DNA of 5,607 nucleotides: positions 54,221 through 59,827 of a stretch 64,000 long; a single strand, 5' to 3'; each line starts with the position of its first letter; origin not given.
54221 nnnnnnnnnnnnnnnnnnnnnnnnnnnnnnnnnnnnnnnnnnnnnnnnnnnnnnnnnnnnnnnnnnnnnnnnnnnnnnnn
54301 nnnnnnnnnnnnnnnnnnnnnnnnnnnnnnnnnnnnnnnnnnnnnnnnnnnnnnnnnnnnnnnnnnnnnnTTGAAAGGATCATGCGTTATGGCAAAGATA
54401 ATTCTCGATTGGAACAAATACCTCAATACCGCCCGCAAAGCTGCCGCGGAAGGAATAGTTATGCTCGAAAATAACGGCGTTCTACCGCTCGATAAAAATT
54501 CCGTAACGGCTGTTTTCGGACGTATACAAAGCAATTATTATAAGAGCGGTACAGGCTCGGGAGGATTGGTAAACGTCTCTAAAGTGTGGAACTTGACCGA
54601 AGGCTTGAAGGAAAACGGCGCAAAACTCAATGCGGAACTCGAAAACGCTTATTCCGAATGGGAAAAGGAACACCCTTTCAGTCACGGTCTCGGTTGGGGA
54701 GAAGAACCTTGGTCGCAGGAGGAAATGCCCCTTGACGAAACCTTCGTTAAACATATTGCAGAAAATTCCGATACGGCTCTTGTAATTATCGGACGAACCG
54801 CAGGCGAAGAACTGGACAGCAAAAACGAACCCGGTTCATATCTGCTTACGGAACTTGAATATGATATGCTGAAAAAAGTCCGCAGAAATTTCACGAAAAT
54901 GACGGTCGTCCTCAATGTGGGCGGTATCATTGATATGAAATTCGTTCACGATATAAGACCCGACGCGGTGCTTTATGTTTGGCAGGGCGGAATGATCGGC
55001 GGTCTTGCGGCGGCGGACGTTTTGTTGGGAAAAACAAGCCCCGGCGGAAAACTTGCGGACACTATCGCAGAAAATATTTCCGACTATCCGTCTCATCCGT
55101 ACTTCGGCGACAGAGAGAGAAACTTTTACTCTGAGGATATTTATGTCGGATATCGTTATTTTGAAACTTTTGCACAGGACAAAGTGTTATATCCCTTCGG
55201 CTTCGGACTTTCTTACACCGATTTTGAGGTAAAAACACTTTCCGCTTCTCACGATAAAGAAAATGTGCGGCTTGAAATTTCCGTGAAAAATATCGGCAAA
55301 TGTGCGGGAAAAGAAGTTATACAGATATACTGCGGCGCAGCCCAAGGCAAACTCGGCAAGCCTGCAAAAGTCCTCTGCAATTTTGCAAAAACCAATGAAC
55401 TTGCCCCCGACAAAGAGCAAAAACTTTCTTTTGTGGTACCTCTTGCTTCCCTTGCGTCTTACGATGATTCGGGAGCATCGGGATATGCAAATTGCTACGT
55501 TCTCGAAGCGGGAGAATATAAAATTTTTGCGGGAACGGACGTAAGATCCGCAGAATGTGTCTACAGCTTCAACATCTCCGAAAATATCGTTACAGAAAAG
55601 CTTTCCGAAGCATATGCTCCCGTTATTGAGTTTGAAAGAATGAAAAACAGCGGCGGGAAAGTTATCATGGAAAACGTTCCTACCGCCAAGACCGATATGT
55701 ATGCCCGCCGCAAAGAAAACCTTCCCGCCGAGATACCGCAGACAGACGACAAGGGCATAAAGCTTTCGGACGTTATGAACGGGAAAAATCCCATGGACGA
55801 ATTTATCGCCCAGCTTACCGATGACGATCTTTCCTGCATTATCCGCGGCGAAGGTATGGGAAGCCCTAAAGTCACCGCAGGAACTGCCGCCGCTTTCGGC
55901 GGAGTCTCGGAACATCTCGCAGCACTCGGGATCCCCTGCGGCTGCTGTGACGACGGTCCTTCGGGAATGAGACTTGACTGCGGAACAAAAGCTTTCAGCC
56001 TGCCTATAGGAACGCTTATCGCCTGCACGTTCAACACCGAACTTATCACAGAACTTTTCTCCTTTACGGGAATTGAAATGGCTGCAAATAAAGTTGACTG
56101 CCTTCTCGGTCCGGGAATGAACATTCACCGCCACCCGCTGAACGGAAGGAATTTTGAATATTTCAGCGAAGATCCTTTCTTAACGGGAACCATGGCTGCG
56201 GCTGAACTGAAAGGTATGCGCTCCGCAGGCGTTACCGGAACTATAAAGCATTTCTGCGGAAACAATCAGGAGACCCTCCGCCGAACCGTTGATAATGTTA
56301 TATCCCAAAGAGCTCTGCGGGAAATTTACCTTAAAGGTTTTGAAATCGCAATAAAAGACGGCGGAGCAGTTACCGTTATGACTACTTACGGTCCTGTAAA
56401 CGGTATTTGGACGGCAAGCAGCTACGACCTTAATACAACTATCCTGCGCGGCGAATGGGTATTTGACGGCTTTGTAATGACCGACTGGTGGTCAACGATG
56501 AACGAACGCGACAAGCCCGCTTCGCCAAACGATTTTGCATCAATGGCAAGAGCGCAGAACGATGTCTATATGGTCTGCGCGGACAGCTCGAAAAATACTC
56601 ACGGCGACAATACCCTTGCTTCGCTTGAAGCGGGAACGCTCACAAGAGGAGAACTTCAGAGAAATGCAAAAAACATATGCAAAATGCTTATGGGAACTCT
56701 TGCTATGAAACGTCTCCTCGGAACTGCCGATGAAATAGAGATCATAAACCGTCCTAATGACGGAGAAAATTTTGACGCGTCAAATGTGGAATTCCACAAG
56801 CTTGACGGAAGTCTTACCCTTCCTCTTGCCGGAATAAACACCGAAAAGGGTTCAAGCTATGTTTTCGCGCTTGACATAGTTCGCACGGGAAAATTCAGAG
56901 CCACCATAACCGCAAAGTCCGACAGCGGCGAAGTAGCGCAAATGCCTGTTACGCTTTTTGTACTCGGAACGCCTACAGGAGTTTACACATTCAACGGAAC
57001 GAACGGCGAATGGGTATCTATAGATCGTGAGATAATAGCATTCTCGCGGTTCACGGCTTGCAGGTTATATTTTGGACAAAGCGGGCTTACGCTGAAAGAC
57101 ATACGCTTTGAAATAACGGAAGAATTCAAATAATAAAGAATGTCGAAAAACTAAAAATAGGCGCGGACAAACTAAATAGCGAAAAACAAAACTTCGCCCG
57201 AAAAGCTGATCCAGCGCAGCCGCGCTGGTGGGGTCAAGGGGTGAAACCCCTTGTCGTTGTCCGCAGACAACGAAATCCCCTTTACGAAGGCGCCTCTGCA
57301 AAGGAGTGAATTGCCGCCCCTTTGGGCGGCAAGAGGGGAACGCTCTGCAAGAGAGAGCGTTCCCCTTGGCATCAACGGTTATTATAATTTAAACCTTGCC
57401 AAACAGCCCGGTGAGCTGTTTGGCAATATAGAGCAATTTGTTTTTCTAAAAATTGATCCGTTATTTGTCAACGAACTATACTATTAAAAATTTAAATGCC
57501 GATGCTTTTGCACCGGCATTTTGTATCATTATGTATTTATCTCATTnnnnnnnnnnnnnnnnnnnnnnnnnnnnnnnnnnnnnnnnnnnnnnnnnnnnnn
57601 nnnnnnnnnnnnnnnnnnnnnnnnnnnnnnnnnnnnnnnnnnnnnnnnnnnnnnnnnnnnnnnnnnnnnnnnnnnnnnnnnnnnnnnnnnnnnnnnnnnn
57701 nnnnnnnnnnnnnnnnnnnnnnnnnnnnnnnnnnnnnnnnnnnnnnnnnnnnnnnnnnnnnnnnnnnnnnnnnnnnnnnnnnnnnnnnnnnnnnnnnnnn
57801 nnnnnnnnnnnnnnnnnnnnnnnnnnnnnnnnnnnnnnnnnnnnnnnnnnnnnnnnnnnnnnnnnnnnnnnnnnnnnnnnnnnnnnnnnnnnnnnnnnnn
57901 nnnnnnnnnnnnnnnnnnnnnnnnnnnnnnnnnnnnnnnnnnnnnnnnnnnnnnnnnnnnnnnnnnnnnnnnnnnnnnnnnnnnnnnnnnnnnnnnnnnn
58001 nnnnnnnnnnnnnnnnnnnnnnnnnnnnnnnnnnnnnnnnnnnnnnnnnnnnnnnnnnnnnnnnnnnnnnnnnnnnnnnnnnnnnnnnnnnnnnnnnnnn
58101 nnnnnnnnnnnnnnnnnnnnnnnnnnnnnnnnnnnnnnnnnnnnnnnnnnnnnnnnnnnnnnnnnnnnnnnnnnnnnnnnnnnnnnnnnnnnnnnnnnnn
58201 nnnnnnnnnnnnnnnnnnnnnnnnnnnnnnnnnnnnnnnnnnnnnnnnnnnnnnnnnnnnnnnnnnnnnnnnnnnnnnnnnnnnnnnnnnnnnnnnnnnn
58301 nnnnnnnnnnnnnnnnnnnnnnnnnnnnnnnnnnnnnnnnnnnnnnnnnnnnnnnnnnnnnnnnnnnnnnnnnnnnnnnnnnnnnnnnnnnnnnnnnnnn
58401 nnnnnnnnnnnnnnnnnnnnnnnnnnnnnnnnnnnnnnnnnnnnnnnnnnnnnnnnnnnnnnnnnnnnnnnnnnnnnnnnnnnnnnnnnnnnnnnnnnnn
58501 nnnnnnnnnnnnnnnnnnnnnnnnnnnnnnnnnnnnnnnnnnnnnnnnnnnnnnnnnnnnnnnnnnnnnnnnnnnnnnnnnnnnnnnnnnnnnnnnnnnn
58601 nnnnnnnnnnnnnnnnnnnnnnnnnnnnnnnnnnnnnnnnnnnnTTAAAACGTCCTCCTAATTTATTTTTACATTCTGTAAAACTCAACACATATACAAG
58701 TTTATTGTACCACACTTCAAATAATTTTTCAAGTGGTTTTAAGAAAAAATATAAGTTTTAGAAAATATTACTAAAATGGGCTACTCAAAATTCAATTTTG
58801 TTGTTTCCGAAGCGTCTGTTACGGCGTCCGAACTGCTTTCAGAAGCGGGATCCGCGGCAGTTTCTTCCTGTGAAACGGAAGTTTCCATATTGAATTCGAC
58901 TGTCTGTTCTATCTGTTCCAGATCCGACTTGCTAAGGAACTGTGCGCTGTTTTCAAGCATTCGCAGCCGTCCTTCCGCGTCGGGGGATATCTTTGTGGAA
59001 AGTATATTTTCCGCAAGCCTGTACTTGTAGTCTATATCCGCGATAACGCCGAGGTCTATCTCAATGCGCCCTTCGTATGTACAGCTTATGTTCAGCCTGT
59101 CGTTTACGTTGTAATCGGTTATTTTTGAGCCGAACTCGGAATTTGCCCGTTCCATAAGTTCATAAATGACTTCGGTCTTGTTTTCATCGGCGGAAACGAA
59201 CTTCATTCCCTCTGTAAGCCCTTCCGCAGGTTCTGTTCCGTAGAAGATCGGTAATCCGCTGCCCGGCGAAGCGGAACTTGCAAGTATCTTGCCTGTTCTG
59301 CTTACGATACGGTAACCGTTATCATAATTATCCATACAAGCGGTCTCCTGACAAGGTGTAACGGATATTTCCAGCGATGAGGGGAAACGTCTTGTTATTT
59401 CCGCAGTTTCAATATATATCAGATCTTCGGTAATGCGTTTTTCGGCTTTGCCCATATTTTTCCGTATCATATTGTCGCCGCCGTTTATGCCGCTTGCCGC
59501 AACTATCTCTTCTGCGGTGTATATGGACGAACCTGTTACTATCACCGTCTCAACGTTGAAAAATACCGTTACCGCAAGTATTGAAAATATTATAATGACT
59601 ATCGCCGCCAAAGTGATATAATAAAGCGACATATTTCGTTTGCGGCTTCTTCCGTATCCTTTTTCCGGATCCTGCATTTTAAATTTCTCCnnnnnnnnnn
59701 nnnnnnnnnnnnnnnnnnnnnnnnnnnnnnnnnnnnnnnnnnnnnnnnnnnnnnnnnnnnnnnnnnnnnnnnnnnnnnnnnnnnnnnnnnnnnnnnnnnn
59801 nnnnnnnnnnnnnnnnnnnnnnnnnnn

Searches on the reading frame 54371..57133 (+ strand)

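Call 51: search_protein_families(library=pfam, proteins=[window:54371-57133:+])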
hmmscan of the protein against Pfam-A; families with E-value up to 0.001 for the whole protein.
window:54371-57133:+ (920 aa): 3 families
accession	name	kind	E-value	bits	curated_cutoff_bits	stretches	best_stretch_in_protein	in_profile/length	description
PF01915.27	Glyco_hydro_3_C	-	3.8e-35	122.1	31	1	29-282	1-200/200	Glycosyl hydrolase family 3 C-terminal domain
PF00933.27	Glyco_hydro_3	-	2.3e-31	109.8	27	1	459-770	3-314/316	Glycosyl hydrolase family 3 N terminal domain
PF14310.12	Fn3-like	-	7.5e-12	45.7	25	1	315-390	1-70/71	Fibronectin type III-like domain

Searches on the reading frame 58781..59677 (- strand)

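Call 88: search_protein_families(library=pfam, proteins=[window:58781-59677:-], max_evalue=0.00001)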
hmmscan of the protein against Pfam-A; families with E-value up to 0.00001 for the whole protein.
window:58781-59677:- (298 aa): 1 family
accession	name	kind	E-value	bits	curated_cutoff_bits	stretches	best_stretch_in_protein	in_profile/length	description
PF08478.15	POTRA_1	-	7.2e-14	52.3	23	1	40-107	1-67/69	POTRA domain, FtsQ-type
